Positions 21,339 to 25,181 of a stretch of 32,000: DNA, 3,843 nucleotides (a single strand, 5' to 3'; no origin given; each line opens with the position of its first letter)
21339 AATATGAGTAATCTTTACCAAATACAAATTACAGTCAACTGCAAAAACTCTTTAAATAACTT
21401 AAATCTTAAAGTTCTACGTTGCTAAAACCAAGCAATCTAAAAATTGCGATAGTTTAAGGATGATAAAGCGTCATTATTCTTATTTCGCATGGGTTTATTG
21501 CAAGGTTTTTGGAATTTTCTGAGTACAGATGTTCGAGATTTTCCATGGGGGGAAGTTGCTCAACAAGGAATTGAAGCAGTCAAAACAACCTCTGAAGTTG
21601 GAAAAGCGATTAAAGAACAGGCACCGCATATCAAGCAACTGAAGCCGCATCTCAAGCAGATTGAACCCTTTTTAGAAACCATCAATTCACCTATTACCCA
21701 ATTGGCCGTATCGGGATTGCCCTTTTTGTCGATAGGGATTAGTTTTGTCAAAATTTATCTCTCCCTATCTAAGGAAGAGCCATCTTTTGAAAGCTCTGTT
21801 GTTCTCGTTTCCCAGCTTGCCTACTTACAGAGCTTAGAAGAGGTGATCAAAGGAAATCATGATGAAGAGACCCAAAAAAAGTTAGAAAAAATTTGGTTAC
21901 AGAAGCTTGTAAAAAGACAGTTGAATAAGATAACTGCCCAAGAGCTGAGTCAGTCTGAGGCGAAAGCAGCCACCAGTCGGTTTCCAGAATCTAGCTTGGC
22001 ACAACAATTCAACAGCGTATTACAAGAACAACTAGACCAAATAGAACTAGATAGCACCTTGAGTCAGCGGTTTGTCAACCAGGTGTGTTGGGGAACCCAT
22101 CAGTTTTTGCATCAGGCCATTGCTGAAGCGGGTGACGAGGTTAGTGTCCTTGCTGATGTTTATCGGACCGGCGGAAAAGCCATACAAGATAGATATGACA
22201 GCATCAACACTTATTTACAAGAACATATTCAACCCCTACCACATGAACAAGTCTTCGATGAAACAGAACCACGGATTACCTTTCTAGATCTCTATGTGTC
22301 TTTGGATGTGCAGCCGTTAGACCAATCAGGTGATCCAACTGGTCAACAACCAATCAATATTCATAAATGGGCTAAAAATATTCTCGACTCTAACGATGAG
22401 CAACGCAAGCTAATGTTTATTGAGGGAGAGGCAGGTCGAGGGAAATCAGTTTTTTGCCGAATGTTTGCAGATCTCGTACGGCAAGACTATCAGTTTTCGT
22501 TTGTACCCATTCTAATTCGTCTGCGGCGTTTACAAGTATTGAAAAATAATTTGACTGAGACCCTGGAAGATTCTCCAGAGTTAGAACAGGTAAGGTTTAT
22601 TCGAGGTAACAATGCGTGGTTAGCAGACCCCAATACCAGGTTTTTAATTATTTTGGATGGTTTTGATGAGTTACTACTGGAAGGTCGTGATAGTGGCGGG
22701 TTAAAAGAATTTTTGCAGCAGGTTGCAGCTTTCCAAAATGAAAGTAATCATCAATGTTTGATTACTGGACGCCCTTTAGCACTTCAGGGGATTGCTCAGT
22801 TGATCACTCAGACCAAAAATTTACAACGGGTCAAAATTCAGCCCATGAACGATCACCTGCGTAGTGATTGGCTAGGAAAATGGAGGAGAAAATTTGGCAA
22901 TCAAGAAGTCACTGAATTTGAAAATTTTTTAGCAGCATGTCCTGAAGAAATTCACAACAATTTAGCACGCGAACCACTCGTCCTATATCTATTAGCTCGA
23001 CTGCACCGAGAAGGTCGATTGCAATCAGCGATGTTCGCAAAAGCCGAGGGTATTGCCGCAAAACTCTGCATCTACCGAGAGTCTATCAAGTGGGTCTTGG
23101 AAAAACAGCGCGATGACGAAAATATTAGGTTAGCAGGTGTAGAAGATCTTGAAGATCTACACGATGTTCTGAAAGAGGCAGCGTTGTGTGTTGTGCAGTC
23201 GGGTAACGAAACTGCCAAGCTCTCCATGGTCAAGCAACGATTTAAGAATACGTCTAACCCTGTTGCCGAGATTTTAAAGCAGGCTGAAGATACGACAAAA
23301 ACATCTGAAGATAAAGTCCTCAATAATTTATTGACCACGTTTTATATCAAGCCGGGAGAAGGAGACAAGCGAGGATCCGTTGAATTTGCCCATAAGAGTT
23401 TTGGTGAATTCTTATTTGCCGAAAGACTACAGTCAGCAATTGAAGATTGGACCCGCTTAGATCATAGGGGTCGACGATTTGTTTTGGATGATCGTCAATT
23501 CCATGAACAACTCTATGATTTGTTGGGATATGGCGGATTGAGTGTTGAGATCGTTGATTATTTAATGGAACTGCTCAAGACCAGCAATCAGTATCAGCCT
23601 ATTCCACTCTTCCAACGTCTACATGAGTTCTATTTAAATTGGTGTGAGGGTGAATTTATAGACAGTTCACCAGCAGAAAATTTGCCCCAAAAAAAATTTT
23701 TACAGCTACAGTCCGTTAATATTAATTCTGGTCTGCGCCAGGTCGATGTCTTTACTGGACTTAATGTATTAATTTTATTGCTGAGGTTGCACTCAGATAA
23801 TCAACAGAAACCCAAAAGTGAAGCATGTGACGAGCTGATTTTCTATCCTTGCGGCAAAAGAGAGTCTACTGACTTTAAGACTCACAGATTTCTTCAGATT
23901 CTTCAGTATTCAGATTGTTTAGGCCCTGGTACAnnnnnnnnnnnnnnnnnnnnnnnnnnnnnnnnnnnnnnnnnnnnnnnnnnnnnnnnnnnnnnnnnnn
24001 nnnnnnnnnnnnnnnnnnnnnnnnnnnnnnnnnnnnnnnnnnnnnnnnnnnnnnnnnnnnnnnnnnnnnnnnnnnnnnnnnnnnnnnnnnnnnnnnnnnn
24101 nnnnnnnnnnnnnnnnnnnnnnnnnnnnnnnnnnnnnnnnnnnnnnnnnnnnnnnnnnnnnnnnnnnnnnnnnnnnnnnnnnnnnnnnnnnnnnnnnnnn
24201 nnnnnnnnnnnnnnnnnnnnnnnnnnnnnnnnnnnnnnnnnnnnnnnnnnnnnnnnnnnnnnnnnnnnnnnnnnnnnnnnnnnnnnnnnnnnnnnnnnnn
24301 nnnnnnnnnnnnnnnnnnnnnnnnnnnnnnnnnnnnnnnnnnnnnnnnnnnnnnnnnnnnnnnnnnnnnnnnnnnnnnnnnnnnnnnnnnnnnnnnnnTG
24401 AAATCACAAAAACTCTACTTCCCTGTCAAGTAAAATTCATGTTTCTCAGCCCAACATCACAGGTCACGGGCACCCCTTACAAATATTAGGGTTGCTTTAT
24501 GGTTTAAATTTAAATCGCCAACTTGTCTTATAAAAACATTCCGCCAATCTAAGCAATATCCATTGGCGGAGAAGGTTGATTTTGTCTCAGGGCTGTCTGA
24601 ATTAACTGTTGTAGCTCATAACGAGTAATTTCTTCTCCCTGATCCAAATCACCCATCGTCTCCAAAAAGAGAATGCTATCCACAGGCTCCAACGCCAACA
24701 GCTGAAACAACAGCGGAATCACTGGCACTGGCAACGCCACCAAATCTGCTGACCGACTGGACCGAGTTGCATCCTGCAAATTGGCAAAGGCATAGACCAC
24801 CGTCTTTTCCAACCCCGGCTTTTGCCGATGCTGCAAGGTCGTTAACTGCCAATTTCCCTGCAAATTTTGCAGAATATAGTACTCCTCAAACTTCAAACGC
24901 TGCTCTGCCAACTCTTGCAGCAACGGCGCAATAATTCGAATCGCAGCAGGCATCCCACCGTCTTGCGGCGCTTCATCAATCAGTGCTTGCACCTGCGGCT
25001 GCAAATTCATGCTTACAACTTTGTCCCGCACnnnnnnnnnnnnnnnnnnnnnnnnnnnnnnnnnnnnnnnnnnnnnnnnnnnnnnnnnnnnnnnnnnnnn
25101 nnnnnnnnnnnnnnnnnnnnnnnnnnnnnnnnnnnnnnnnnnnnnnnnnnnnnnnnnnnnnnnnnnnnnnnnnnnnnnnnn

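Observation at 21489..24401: NACHT/STAND NTPase with a novel N-terminal domain and a pentapeptide-repeat sensor: candidate NLR-like defence or signalling protein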

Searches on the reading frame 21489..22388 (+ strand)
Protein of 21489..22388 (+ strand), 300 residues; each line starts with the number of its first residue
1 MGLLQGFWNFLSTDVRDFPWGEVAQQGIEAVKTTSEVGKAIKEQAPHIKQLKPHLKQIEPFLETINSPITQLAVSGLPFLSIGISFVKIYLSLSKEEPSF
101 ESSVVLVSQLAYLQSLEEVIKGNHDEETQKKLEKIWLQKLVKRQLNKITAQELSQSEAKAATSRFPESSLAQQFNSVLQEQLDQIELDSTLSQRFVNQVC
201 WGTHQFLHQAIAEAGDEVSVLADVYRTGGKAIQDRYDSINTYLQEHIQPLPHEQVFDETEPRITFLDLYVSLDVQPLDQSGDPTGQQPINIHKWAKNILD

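Call 34: search_protein_representatives(protein=window:21489-22388:+)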
Query: 300 residues. Proteins with E-value up to 0.001 (for the whole library): 207; up to 1e-10: 155; up to 1e-30: 46. The best 150 are listed.
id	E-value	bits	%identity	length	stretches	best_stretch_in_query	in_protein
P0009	6.2e-97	341.1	54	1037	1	2-300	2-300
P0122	2.4e-96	339.2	52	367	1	2-300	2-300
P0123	2.4e-95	335.9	52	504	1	2-300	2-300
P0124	6.7e-84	298.4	48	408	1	4-299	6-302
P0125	1.8e-63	231.3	38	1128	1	4-299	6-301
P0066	1.9e-61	224.7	41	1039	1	4-299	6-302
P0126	8.7e-53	196.3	46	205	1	3-201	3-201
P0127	1.1e-50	189.3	39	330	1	4-259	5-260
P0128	3.4e-48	181.2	39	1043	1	3-281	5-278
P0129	2.8e-47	178.2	36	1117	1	7-300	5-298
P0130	4.0e-46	174.4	39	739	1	7-241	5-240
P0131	1.3e-45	172.7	43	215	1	3-201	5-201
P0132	1.7e-45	172.3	35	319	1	22-296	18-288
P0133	1.1e-44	169.7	36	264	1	5-259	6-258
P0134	1.9e-43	165.6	36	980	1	7-299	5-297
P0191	5.9e-25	105.0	35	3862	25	26-75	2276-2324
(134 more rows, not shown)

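Call 40: predict_structure(alignment_id=A2)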
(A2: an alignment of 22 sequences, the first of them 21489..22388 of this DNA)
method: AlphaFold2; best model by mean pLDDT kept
length: 300 residues; sequences in the alignment: 22
mean_pLDDT: 67.4   pTM: 0.61
mean pLDDT of the five models: 67.4, 63.5, 60.7, 58.8, 58.5
residues with pLDDT >= 90: 19; 70-90: 165; 50-70: 39; < 50: 77
segments of 3 or more residues with pLDDT < 50: 1-77
pLDDT, mean of each block of 10 residues (from residue 1): 31 37 29 29 32 37 42 43 62 66 83 84 76 73 71 82 89 91 87 90 86 71 78 83 80 77 70 83 88 75
secondary structure, 60 per line:
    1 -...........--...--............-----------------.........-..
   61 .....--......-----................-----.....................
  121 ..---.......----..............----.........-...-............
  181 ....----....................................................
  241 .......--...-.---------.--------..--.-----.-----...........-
elements in order: H2-12 H20-31 H49-57 H59-65 H68-73 H79-94 H100-122 H126-132 H137-150 H155-163 H169-184 H189-247 H291-299

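Call 47: fold_search(model_id=the predicted structure, library=pdb)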
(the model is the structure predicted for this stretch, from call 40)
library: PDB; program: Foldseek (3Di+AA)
matches with E <= 10: 117; with E <= 0.001: 0
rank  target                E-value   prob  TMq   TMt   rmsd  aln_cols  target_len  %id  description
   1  6z0c_B                1.0e+00  0.12  0.17  0.23  19.2       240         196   14  Structure of in silico modelled artificial Maquette-3 protein (released 2021-03-17)
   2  7zjr                  1.1e+00  0.11  0.15  0.16  23.2       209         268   13  X-ray structure of the periplasmic region of PilJ from P. aeruginosa (released 2022-04-27)
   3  6m6z_A                1.6e+00  0.08  0.14  0.19  24.9       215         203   11  A de novo designed transmembrane nanopore, TMH4C4 (released 2020-06-24)
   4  9bqx_A                1.6e+00  0.04  0.11  0.13  29.1       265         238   11  Membrane-bound AMPH-1 tube in the presence of GTP (released 2025-05-14)
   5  2ch7_B                1.6e+00  0.03  0.09  0.09  45.7       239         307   14  Crystal structure of the cytoplasmic domain of a bacterial chemoreceptor from Thermotoga maritima (released 2006-04-18)
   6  4n5f_A                2.0e+00  0.08  0.13  0.11  12.8       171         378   13  Crystal Structure of a Putative acyl-CoA dehydrogenase with bound FADH2 from Burkholderia cenocepacia J2315 (released 2013-10-30)
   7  6z0c_A                2.0e+00  0.04  0.13  0.17  24.2       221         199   17  Structure of in silico modelled artificial Maquette-3 protein (released 2021-03-17)
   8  7udc_B                2.2e+00  0.04  0.11  0.14  27.6       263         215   10  cryo-EM structures of a synaptobrevin-Munc18-1-syntaxin-1 complex class1 (released 2022-04-06)
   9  3mvc_A                2.3e+00  0.05  0.12  0.19  17.9       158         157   17  High resolution crystal structure of the heme domain of GLB-6 from C. elegans (released 2010-06-16)
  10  3caz_B                2.5e+00  0.04  0.12  0.16  29.9       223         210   17  Crystal structure of a BAR protein from Galdieria sulphuraria (released 2008-03-04)
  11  9qdp                  2.6e+00  0.14  0.23  0.30  14.0       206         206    9  De novo designed enzyme for Morita-Baylis-Hillman reaction MBH2 (released 2025-12-10)
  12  6vks_B                2.7e+00  0.08  0.19  0.09  19.2       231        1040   12  Cryo-electron microscopy structures of a gonococcal multidrug efflux pump illuminate a mechanism of drug recognition w (released 2020-07-01)
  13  2yfa_B                2.7e+00  0.06  0.13  0.16  24.5       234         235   13  X-ray structure of McpS ligand binding domain in complex with malate (released 2012-04-18)
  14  9lrc                  2.8e+00  0.06  0.14  0.14  14.7       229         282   11  Cryo-EM structure of the histamine H4 receptor-Gi protein complex (Receptor focused) (released 2025-06-11)
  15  8r1e_B                3.0e+00  0.04  0.13  0.08  19.1       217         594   13  crystal structure of acyl-CoA dehydrogenase FadE2 mutant (PA0508 M130G E296A Q303A) from Pseudomonas aeruginosa (released 2025-02-19)
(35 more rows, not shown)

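Call 48: search_solved_structures(query=A2, max_evalue=10)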
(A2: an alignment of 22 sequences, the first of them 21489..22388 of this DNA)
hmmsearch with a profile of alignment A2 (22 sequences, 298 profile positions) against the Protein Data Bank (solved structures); distinct sequences matched with E-value up to 10: 6.
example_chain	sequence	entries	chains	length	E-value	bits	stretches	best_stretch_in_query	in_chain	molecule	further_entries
2oku_A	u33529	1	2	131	0.14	15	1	168-237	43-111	Acyl-CoA dehydrogenase family protein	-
6xu6_DA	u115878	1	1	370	0.42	13.4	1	173-249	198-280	LP04564p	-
2k6b_A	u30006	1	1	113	0.49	13.2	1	130-206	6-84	Programmed cell death protein 5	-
2cru_A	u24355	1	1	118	0.75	12.6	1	150-206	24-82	Programmed cell death protein 5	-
5kng_A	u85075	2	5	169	0.96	12.2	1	81-137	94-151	DARPIN 6G9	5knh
9unw_D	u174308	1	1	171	1.2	11.9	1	129-205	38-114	Programmed cell death protein 5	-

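Call 75: fold_search(model_id=the predicted structure, library=viral)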
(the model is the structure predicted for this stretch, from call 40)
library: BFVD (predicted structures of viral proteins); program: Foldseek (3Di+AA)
matches with E <= 10: 312; with E <= 0.001: 0
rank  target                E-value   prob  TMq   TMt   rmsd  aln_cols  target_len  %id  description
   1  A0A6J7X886            5.4e-01  0.08  0.13  0.06  24.6       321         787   14  Uncharacterized protein [uncultured Caudovirales phage]
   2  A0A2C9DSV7            6.2e-01  0.07  0.13  0.13  21.6       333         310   10  Uncharacterized protein [Western grey kangaroopox virus]
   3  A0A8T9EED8            6.8e-01  0.11  0.15  0.07  20.4       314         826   10  Polyprotein ORF1a (Fragment) [Bamboo rat astrovirus]
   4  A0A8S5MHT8            7.1e-01  0.06  0.10  0.11  37.2       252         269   15  Internal virion protein [Siphoviridae sp. ctvyM23]
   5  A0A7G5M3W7            7.4e-01  0.10  0.15  0.14  31.6       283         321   14  (no name in the UniProt tables at hand)
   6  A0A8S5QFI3            8.1e-01  0.06  0.12  0.06  30.7       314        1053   14  Uncharacterized protein [Myoviridae sp. ctn8H20]
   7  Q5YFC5                8.1e-01  0.04  0.10  0.10  41.2       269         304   14  Uncharacterized protein [Singapore grouper iridovirus]
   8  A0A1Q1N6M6            1.0e+00  0.16  0.22  0.10  22.1       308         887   12  (no name in the UniProt tables at hand)
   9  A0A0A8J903            1.0e+00  0.08  0.14  0.15  25.5       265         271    9  Uncharacterized protein [Ralstonia phage RSL2]
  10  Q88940                1.1e+00  0.08  0.17  0.16  19.0       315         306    8  ORF-B protein [Walleye dermal sarcoma virus]
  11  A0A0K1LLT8            1.1e+00  0.23  0.17  0.35  11.5       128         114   16  Uncharacterized protein [Caulobacter phage Sansa]
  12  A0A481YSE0            1.1e+00  0.14  0.16  0.24  13.5       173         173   16  Transmembrane protein [Marseillevirus LCMAC101]
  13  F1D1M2                1.1e+00  0.13  0.14  0.23  18.1       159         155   16  Uncharacterized protein ORF198 [Vibrio phage ICP1]
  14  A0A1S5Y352            1.1e+00  0.04  0.12  0.09  30.2       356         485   13  Uncharacterized protein [uncultured archaeal virus]
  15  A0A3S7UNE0            1.2e+00  0.08  0.15  0.10  19.8       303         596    9  Putative serine protease (Fragment) [Mamastrovirus 1]
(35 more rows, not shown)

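Call 81: search_protein_families(library=pfam, proteins=[P0191], max_evalue=0.001)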
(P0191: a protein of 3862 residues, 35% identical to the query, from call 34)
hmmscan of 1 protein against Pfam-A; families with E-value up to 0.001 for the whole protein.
P0191 (3862 aa): 3 families
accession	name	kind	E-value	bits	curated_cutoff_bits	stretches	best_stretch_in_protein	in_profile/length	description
PF09501.15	Bac_small_YrzI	-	2.7e-41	139.9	23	0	576-597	12-33/45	Probable sporulation protein (Bac_small_yrzI)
PF20260.4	PUA_4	-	3.4e-11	43.5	23.9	0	581-598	1-18/48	RNA methyltransferase PUA domain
PF05527.17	TNFAIP8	-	3.7e-10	40.4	22.5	0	1723-1753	67-97/181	Tumor necrosis factor alpha-induced protein 8-like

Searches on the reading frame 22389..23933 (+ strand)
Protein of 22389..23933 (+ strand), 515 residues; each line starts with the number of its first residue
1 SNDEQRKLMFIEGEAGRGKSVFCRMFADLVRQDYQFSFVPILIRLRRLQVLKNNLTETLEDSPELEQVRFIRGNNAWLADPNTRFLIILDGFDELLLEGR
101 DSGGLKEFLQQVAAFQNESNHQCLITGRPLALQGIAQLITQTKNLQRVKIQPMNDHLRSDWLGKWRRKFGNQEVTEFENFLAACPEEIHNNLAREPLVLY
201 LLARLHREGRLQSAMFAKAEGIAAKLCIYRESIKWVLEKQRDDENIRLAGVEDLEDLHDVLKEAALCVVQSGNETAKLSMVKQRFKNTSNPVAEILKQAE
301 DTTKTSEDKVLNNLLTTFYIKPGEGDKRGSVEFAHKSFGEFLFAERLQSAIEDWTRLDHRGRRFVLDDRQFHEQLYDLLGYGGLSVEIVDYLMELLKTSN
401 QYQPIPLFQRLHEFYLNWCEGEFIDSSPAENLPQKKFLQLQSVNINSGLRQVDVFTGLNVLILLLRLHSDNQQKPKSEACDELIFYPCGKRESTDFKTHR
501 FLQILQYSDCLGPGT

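Call 49: search_solved_structures(query=window:22389-23933:+, max_evalue=1)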
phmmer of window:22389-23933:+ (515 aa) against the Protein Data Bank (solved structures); distinct sequences matched with E-value up to 1: 3.
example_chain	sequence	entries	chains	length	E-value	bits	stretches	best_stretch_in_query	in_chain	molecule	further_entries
9wjs_A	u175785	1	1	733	0.034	16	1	343-403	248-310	Tti1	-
7f4u_B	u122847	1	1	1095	0.051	15.4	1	344-403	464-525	TELO2-interacting protein 1 homolog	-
7ole_H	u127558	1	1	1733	0.093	14.6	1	344-403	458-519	TELO2-interacting protein 1 homolog,TELO2-interacting protein 1 homolog,TTI1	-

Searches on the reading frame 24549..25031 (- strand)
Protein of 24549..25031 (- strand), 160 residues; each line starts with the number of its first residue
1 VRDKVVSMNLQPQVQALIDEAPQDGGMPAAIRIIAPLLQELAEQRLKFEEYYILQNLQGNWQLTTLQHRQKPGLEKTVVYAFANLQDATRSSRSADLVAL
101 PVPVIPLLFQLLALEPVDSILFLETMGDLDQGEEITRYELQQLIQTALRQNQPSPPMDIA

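Call 50: search_protein_families(library=phrogs, proteins=[window:24549-25028:-], max_evalue=0.01)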
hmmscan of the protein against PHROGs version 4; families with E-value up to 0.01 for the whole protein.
window:24549-25028:- (159 aa): 0 families

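Call 63: find_encoding_contigs(protein=window:24549-25031:-, flank=10000, max_places=8)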
Protein window:24549-25031:- (160 aa): no gene with exactly this product is on record in the collection.

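Call 66: search_protein_families(library=pfam, proteins=[window:24549-25028:-], max_evalue=0.01)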
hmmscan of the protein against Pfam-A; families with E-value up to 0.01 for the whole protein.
window:24549-25028:- (159 aa): 0 families
